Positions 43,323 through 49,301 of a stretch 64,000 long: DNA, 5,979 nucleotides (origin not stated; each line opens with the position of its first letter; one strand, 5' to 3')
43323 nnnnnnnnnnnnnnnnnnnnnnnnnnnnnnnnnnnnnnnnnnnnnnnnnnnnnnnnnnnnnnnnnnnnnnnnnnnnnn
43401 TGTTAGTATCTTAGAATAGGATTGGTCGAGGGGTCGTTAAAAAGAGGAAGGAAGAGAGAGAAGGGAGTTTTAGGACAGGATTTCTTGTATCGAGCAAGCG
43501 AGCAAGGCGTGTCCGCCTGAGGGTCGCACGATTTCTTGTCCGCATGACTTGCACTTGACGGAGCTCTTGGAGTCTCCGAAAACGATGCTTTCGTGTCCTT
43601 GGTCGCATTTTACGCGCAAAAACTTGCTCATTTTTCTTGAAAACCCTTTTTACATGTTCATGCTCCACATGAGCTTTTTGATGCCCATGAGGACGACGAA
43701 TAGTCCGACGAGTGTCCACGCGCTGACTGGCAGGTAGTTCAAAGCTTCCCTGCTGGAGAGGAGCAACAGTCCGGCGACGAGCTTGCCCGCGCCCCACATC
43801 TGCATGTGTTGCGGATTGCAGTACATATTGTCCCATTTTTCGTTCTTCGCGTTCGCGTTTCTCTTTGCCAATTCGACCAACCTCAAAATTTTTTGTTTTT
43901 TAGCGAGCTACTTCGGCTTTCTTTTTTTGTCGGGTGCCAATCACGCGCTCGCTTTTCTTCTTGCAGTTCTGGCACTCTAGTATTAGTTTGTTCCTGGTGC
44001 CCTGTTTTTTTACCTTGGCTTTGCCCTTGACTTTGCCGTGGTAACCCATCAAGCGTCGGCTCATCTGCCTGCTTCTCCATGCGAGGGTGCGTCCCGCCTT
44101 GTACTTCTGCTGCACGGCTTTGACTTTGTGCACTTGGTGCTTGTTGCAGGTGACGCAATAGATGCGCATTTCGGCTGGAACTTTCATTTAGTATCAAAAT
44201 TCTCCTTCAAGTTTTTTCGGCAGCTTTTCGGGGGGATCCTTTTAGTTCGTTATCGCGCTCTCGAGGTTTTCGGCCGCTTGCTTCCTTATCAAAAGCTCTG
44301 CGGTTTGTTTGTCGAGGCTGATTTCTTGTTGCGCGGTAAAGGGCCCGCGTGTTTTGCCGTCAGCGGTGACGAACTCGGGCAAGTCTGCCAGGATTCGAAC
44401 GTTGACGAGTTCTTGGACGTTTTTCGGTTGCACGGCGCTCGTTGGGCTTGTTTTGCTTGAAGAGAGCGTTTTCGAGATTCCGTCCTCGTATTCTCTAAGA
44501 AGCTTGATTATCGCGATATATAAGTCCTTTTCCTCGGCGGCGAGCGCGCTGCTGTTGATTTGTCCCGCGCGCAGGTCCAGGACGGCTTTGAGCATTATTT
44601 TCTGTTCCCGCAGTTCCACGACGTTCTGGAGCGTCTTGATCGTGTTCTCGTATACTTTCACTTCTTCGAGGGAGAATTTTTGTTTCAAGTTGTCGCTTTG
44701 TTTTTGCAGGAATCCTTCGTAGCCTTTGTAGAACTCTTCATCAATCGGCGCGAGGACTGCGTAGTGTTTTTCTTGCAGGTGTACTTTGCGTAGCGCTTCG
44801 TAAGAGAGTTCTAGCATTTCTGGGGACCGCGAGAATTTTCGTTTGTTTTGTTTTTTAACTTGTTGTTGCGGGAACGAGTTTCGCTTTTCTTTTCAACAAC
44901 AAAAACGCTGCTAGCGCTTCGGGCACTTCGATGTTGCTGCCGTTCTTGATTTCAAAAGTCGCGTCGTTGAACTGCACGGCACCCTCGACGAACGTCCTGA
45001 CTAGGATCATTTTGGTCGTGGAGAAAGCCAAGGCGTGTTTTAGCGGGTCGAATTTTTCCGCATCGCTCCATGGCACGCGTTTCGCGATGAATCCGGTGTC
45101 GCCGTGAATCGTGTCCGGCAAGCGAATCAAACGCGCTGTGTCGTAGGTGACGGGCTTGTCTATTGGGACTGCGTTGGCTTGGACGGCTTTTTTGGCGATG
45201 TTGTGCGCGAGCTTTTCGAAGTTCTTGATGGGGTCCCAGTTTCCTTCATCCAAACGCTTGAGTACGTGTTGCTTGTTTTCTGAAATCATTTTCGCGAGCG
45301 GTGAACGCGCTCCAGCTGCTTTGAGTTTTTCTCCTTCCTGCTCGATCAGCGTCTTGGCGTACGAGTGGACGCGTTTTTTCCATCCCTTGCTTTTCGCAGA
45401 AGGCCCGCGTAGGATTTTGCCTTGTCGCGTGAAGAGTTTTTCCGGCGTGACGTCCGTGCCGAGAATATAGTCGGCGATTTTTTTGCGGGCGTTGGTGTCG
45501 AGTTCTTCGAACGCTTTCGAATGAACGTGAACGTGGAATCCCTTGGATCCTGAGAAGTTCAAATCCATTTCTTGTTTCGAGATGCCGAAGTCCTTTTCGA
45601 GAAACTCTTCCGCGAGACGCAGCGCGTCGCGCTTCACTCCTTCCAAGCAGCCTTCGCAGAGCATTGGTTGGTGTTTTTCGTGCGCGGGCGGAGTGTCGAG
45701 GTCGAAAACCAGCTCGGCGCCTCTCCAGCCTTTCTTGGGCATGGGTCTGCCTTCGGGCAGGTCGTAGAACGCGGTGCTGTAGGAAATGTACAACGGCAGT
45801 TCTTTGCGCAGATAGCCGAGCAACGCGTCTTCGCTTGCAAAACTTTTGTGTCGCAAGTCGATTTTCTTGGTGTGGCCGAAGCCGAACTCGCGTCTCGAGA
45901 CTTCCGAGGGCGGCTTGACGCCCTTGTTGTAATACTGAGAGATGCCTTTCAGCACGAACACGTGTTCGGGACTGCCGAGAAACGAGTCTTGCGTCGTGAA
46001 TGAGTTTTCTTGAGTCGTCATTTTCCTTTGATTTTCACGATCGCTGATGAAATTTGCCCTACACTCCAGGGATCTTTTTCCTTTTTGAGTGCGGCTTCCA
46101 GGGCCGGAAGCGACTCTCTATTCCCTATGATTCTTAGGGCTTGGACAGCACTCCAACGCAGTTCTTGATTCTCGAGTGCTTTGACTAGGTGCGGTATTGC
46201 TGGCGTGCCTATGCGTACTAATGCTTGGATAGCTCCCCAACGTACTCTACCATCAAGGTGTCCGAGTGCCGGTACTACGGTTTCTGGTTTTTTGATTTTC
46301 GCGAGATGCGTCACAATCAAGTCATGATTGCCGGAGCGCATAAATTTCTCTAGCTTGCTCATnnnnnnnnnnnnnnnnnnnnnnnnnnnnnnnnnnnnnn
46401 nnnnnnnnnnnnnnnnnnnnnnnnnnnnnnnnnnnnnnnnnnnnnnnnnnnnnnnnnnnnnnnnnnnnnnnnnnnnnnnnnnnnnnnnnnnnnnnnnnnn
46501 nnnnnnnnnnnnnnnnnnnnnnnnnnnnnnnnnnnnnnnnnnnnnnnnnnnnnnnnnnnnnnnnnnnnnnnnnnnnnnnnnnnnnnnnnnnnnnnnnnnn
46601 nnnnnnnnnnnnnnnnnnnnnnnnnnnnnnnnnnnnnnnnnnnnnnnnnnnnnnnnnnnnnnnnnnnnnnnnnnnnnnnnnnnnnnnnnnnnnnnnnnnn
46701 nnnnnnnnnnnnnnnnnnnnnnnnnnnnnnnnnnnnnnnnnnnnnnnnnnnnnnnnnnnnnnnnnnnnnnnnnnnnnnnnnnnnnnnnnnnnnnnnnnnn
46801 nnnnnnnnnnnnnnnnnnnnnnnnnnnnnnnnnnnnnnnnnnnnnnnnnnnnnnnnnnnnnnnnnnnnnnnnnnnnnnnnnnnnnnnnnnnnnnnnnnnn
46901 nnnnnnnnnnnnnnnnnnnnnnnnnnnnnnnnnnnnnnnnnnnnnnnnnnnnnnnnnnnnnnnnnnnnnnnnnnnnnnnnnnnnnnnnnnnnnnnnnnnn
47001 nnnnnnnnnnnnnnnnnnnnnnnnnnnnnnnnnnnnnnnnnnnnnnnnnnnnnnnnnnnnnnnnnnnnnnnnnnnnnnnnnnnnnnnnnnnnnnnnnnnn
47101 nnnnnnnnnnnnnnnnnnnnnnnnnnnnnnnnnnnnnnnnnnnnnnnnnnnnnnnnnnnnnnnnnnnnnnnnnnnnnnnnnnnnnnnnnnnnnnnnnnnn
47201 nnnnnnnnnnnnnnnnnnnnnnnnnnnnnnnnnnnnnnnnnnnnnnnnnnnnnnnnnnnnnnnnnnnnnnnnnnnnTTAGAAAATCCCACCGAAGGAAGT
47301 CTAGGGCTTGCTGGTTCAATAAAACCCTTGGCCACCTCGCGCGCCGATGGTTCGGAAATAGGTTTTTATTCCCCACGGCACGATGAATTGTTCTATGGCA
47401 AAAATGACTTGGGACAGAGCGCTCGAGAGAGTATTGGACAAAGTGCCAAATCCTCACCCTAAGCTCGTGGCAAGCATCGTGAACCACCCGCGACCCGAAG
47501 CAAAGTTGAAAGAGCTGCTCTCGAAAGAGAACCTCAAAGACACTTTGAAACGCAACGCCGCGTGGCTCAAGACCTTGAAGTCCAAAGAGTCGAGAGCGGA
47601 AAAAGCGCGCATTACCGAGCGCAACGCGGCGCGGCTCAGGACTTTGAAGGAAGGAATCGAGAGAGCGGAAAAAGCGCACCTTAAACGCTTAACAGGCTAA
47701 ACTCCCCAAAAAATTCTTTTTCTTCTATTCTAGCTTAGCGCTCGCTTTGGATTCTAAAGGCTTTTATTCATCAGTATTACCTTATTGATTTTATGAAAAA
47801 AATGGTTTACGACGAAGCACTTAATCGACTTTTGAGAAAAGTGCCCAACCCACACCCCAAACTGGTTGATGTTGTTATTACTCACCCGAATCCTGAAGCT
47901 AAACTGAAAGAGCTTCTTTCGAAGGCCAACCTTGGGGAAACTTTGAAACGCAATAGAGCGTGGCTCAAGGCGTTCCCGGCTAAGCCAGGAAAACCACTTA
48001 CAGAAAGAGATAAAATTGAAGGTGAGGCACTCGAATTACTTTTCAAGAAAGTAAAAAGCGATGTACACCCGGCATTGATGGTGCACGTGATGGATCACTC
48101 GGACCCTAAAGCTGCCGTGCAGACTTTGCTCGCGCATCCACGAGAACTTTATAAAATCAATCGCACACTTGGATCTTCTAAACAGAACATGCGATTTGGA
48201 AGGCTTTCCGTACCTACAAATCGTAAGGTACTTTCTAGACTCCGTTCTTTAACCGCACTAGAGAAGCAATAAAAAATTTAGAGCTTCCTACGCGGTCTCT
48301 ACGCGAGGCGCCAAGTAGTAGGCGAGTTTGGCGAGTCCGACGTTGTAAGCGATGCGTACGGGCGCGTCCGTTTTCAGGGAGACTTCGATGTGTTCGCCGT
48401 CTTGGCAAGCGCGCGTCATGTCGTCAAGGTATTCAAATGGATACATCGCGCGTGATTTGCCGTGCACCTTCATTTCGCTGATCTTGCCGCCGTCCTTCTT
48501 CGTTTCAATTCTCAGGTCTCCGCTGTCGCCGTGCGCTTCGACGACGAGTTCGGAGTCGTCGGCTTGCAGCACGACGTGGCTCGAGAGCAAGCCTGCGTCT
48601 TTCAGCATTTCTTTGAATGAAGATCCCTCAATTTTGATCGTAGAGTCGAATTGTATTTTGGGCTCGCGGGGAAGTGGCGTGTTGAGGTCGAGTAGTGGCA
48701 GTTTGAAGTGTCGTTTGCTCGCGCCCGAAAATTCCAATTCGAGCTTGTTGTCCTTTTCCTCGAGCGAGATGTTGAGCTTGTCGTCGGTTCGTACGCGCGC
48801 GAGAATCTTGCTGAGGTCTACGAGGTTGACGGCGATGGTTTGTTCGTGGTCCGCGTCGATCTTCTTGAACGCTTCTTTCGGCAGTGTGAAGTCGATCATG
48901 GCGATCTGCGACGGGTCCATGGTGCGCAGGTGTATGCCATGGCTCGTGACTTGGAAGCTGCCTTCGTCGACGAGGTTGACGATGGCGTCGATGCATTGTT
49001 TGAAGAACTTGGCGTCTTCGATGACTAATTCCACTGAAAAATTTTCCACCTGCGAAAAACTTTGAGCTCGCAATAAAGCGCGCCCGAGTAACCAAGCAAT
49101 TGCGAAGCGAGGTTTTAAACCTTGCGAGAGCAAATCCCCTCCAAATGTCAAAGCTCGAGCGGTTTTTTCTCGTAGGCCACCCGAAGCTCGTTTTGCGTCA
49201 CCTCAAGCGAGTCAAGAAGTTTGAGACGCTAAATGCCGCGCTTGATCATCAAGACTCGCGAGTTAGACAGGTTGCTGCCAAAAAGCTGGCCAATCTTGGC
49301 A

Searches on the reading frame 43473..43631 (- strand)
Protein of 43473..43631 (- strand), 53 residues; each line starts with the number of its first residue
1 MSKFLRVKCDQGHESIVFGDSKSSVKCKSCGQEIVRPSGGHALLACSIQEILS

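Call 70: search_protein_families(library=pfam, max_evalue=0.001, proteins=[window:43473-43631:-])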
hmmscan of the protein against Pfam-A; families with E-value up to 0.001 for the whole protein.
window:43473-43631:- (53 aa): 1 family
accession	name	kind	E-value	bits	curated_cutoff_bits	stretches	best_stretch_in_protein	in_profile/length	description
PF01667.23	Ribosomal_S27e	-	7.2e-14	51.7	24.5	1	2-52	3-54/55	Ribosomal protein S27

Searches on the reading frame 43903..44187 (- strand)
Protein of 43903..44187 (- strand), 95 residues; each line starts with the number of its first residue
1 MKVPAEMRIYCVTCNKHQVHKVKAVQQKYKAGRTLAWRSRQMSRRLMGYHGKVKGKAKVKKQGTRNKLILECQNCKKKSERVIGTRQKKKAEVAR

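Call 70: search_protein_families(library=pfam, max_evalue=0.001, proteins=[window:43903-44187:-])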
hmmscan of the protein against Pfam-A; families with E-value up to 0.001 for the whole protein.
window:43903-44187:- (95 aa): 1 family
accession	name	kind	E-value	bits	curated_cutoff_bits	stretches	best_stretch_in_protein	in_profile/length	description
PF00935.25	Ribosomal_L44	-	1.1e-07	32.5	25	1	16-89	1-72/76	Ribosomal protein L44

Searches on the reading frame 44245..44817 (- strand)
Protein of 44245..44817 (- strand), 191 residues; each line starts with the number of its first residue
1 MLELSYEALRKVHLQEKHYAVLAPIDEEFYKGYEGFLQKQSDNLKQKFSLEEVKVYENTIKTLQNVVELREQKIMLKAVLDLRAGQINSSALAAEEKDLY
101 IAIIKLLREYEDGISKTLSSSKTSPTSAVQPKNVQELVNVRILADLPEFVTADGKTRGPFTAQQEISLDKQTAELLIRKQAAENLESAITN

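Call 4: search_protein_families(library=pfam, proteins=[window:44245-44817:-], max_evalue=0.1)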
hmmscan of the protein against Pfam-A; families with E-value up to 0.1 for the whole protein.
window:44245-44817:- (191 aa): 2 families
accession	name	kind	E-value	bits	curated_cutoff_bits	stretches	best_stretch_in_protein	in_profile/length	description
PF22090.1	Gins51_C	-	2.8e-06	27.5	27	1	139-184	2-47/48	Gins51, C-terminal domain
PF21019.4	Spectrin_3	-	0.066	14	24.4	0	34-77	11-54/68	Spectrin-like repeat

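Call 5: search_protein_families(library=ncbifam, proteins=[window:44245-44817:-], max_evalue=0.1)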
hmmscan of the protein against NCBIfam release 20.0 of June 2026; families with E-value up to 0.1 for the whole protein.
window:44245-44817:- (191 aa): 2 families
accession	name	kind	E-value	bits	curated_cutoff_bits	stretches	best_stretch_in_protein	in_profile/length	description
NF053565.1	Gins23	equivalog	1.3e-06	28.3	120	1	4-114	48-157/159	DNA replication protein Gins23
NF047857.1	LipGcvHLiptaseLipL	equivalog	0.027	14.1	450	1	36-104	196-266/277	lipoyl-[GcvH]:protein N-lipoyltransferase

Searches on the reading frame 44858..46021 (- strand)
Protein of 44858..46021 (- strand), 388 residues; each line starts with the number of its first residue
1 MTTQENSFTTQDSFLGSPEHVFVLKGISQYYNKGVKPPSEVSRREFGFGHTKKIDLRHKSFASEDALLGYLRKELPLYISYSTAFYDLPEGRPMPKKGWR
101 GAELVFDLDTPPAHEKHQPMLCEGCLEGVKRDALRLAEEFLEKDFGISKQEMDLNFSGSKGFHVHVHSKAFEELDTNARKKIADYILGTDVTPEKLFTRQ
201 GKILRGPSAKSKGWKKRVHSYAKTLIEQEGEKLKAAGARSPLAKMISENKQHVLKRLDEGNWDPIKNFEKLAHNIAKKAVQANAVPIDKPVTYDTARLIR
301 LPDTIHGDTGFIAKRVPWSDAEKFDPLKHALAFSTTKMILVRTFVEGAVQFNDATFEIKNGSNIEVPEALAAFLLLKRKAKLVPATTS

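Call 4: search_protein_families(library=pfam, proteins=[window:44858-46021:-], max_evalue=0.1)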
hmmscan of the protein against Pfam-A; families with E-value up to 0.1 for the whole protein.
window:44858-46021:- (388 aa): 1 family
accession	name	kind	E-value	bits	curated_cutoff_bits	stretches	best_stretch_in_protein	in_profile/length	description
PF01896.25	DNA_primase_S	-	6e-18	66.2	26.8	1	106-316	1-161/163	DNA primase small subunit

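Call 5: search_protein_families(library=ncbifam, proteins=[window:44858-46021:-], max_evalue=0.1)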
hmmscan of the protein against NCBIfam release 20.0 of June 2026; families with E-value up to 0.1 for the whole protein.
window:44858-46021:- (388 aa): 3 families
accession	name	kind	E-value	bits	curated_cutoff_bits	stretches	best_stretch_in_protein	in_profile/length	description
NF001641.0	PRK00419.1-3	equivalog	3.3e-60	203.8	326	1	27-383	18-318/323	DNA primase small subunit PriS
NF001639.0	PRK00419.1-1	equivalog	1.5e-55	188.7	577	1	30-380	17-386/391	DNA primase small subunit PriS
TIGR00335.1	primase_sml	equivalog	5.6e-53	180.4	143.5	1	21-333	10-319/324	DNA primase catalytic subunit PriS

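Call 17: find_related_loci(query=window:44858-46021:-, collection=genome_contigs, flank=4000)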
Query window:44858-46021:- (388 aa) in genome_contigs; peptide patterns used: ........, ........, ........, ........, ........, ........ (x = any residue, [..] = any of these).
32 stretches matched a pattern, but none encodes a relative of the query by tblastn (E <= 1e-3).

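Call 44: find_related_loci(query=window:44858-46021:-, collection=metagenome_contigs, flank=3000)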
Query window:44858-46021:- (388 aa) in metagenome_contigs; peptide patterns used: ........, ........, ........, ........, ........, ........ (x = any residue, [..] = any of these).
89 stretches matched a pattern, but none encodes a relative of the query by tblastn (E <= 1e-3).

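Call 45: find_homologous_proteins(query=window:44858-46021:-, max_evalue=1e-30)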
Query window:44858-46021:- (388 aa): 82 proteins with E <= 1e-30 among 8000 candidates.
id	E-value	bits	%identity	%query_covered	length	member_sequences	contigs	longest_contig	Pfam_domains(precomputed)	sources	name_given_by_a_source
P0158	2.1e-260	881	100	100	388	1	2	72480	PF01896.26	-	-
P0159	3.0e-92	328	42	91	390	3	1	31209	PF01896.26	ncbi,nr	ncbi:hypothetical protein AUJ65_01280 [Candidatus Micrarchaeota archaeon CG1_02_51_15]|nr:MAG: hypot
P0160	5.8e-92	327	44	91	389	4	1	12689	PF01896.26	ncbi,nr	ncbi:DNA primase catalytic subunit PriS [Candidatus Micrarchaeota archaeon]|nr:DNA primase catalytic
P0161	4.1e-91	324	44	94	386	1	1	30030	PF01896.26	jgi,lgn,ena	-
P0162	7.1e-91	323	42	92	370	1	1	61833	PF01896.26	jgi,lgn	jgi:DNA primase small subunit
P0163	1.3e-90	322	42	96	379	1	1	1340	PF01896.26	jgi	jgi:DNA primase small subunit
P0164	3.6e-89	317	42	90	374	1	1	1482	PF01896.26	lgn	-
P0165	6.9e-89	317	43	89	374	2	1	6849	PF01896.26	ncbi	-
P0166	2.7e-88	315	44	91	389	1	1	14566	PF01896.26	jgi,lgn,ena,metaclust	metaclust:\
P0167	1.1e-87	313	43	96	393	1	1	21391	PF01896.26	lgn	-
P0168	3.1e-87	311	43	92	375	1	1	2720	PF01896.26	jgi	-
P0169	4.3e-87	311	46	92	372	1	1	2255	PF01896.26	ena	-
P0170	1.0e-84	303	40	94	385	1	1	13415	PF01896.26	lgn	-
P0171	2.8e-84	301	43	92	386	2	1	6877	PF01896.26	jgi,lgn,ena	-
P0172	9.7e-84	300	40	89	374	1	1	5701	PF01896.26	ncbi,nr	ncbi:DNA primase catalytic subunit PriS [Candidatus Micrarchaeota archaeon]|nr:DNA primase catalytic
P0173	4.6e-83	297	45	84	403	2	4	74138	PF01896.26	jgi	-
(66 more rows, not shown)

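Call 46: find_encoding_contigs(protein=P0173, flank=3000, max_places=2)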
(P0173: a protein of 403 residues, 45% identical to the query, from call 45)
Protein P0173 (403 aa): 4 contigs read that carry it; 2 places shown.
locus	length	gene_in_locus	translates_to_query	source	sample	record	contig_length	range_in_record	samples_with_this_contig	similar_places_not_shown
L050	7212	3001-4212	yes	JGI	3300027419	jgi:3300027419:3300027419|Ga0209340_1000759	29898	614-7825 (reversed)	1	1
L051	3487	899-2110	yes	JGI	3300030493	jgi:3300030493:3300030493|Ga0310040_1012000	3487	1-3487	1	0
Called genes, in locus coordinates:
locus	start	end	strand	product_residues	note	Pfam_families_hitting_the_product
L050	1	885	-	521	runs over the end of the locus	PF14010:PEPcase_2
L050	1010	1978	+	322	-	-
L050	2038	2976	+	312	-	-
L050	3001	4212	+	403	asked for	PF01896:DNA_primase_S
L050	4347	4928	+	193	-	PF22090:Gins51_C (weak)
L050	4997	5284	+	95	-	PF00935:Ribosomal_L44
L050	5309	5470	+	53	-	PF01667:Ribosomal_S27e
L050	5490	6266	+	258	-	PF00575:S1, PF07541:EIF_2_alpha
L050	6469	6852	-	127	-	PF01850:PIN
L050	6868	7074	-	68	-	PF04014:MazE_antitoxin (weak)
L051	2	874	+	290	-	?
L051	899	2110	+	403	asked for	PF01896:DNA_primase_S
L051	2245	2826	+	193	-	PF22090:Gins51_C (weak)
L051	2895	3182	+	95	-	PF00935:Ribosomal_L44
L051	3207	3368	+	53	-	PF01667:Ribosomal_S27e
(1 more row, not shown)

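Call 47: find_encoding_contigs(protein=P0169, flank=3000, max_places=2)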
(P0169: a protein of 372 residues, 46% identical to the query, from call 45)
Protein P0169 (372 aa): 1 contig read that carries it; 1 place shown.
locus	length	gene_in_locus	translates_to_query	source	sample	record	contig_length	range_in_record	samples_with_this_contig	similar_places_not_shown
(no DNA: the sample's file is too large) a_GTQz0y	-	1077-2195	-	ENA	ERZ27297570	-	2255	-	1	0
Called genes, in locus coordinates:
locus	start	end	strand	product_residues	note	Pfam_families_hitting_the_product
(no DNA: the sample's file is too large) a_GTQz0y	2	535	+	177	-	?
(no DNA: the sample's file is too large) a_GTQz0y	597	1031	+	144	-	-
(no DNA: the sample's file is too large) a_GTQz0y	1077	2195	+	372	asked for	PF01896:DNA_primase_S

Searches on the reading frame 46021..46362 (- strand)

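Call 4: search_protein_families(library=pfam, proteins=[window:46021-46362:-], max_evalue=0.1)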
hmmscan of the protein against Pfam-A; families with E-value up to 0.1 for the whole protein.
window:46021-46362:- (114 aa): 4 families
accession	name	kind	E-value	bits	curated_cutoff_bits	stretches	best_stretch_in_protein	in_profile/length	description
PF13646.12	HEAT_2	-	1.4e-20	73.8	27.7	2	29-98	4-77/88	HEAT repeats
PF03130.22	HEAT_PBS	-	2.4e-12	46.4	20.9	2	40-65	1-27/27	PBS lyase HEAT-like repeat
PF13513.12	HEAT_EZ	-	0.0055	17.7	27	0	55-77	29-53/55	HEAT-like repeat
PF02985.28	HEAT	-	0.047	14.4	23.5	0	30-51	6-27/31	HEAT repeat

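Call 5: search_protein_families(library=ncbifam, proteins=[window:46021-46362:-], max_evalue=0.1)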
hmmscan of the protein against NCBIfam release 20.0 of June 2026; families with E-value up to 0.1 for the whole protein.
window:46021-46362:- (114 aa): 7 families
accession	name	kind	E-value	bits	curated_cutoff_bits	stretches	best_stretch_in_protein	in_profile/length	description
NF058515.1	phyc_lyase_CpcF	equivalog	0.00013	21.7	220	1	17-94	20-102/200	C-phycocyanin alpha-cysteine-84 phycocyanobilin lyase subunit CpcF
NF045915.1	PhycobilmeDegNblB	equivalog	0.0079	15.7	300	0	27-69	164-206/214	phycobilisome degradation protein NblB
NF058502.1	phyc_lyase_CpcE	equivalog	0.027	14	330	1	41-94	59-115/260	C-phycocyanin alpha-cysteine-84 phycocyanobilin lyase subunit CpcE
NF006501.0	PRK08937.3-1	equivalog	0.042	13.9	310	1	27-98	65-140/191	adenylosuccinate lyase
NF058534.1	antiphage_HyoA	equivalog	0.053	11.1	1200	1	5-111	471-571/1430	NACHT domain-containing antiphage protein HyoA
TIGR02226.1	two_anch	domain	0.054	13.8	23.05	0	45-84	9-48/82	N-terminal double-transmembrane domain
NF010374.0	PRK13800.1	equivalog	0.083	11.1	1196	1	18-98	709-790/898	fumarate reductase/succinate dehydrogenase flavoprotein subunit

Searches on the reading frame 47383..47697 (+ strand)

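Call 4: search_protein_families(library=pfam, proteins=[window:47383-47697:+], max_evalue=0.1)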
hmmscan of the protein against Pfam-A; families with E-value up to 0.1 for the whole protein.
window:47383-47697:+ (105 aa): 0 families

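Call 5: search_protein_families(library=ncbifam, proteins=[window:47383-47697:+], max_evalue=0.1)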
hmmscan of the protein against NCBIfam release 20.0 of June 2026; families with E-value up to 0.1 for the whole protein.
window:47383-47697:+ (105 aa): 1 family
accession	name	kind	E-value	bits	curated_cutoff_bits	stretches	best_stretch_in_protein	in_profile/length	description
NF006409.0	PRK08655.1-3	equivalog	0.071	12.6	310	1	12-96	203-278/290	prephenate dehydrogenase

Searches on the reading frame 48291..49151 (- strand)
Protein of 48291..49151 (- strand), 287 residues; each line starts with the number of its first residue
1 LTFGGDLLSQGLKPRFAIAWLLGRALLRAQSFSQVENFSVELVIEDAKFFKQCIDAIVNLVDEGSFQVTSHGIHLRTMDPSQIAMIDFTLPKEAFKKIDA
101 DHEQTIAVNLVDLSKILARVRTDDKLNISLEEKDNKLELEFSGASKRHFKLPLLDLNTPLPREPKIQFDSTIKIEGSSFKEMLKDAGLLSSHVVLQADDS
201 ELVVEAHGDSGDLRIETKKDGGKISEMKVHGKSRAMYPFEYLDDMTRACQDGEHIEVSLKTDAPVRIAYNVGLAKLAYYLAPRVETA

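Call 4: search_protein_families(library=pfam, proteins=[window:48291-49151:-], max_evalue=0.1)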
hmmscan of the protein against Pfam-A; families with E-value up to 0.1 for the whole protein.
window:48291-49151:- (287 aa): 2 families
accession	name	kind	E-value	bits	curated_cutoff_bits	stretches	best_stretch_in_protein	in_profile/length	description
PF00705.23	PCNA_N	-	5.6e-19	68.6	20.3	1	41-148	3-110/127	Proliferating cell nuclear antigen, N-terminal domain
PF02747.20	PCNA_C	-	2.7e-08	34.5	23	1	164-282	3-127/128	Proliferating cell nuclear antigen, C-terminal domain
